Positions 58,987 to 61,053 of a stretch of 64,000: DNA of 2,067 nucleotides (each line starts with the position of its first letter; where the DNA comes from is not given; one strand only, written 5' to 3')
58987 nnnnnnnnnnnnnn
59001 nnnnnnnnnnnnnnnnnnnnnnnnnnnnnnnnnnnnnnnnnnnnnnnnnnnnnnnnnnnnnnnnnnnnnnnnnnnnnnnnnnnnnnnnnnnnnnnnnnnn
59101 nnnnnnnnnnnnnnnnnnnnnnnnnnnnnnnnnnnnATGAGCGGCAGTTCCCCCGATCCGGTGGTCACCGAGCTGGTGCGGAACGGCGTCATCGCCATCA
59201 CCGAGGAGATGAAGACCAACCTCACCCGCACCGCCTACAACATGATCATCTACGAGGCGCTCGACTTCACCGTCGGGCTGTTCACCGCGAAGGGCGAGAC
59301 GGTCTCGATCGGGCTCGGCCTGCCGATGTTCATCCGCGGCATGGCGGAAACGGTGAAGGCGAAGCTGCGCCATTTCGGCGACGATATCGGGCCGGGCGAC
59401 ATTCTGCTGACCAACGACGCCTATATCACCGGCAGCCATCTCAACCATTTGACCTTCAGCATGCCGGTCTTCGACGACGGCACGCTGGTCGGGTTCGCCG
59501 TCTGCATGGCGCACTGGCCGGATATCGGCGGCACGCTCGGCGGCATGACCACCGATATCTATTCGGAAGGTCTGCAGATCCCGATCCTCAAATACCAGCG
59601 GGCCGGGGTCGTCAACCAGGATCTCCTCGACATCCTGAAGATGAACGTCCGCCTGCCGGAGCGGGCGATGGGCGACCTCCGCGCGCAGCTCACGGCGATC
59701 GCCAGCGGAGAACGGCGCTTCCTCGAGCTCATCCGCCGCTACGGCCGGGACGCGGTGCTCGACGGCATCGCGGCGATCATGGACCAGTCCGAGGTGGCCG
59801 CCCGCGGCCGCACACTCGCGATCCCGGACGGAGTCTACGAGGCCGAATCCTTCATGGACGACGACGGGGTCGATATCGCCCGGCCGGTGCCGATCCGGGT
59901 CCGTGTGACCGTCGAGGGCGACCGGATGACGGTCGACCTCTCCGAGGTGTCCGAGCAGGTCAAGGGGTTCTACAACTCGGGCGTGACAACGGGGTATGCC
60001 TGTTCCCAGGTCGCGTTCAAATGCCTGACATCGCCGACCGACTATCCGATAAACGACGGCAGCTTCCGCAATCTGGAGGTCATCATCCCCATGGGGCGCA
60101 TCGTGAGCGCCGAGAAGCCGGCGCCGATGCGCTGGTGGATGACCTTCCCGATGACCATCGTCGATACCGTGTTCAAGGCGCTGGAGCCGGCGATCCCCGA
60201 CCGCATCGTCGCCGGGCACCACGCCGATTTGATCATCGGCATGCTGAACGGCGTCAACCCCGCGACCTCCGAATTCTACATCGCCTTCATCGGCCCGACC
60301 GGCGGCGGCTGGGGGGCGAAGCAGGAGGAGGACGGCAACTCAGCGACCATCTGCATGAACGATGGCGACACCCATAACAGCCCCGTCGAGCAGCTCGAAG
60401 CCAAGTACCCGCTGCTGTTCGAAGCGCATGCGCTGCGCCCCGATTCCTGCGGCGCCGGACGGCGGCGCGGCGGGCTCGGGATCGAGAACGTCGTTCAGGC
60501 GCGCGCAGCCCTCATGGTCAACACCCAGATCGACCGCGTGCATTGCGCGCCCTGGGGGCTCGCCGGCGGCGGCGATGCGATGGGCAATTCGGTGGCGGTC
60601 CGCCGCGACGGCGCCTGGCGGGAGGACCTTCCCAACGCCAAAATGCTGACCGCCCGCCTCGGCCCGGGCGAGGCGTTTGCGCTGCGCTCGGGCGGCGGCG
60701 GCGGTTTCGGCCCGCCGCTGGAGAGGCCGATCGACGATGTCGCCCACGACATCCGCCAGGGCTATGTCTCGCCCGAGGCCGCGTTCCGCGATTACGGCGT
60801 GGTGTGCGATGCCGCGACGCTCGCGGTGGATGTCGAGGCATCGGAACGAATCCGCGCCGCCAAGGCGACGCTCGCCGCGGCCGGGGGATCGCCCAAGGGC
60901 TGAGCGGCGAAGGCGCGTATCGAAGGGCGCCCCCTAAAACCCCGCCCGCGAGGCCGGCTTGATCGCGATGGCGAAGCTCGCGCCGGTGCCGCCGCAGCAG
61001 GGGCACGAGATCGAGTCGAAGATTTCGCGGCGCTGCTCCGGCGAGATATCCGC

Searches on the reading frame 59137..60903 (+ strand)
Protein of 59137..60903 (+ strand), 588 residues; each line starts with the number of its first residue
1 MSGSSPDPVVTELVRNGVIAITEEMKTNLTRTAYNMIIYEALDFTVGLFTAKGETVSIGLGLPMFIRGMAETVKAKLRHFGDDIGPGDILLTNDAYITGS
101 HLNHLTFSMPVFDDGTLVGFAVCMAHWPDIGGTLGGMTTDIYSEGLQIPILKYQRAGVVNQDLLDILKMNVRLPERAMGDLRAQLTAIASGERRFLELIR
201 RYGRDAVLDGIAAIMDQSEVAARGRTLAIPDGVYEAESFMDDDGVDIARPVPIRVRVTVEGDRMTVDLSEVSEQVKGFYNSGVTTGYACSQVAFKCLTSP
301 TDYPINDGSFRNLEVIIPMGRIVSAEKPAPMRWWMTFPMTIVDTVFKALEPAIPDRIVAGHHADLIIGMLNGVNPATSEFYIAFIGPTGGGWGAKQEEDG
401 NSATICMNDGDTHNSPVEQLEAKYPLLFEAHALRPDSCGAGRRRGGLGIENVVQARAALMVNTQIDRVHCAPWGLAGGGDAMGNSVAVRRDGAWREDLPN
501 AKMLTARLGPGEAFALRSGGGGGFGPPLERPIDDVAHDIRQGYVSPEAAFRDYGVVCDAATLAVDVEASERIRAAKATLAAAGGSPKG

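Call 9: search_protein_families(library=pfam, proteins=[window:59137-60903:+], max_evalue=0.01)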
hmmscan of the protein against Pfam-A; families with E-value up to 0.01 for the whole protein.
window:59137-60903:+ (588 aa): 1 family
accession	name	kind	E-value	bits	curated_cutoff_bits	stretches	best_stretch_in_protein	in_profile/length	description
PF02538.19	Hydantoinase_B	-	6.2e-151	503.8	26.8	1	7-527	1-519/519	Hydantoinase B/oxoprolinase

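Call 86: search_solved_structures(query=window:59137-60903:+, max_evalue=1e-10)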
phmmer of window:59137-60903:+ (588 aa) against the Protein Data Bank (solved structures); distinct sequences matched with E-value up to 1e-10: 4.
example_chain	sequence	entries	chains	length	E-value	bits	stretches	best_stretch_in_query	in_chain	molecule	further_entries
7hk5_A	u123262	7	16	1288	5.8e-88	298.8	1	8-569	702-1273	N-methylhydantoinase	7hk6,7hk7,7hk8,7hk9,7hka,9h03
6yra_B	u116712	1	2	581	1.1e-66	228.5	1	5-569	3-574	Hydantoinase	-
5l9w_A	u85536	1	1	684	1.2e-33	119.5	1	41-453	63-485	Acetophenone carboxylase delta subunit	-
5m45_A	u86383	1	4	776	6.3e-11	44.4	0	30-241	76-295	Acetone carboxylase alpha subunit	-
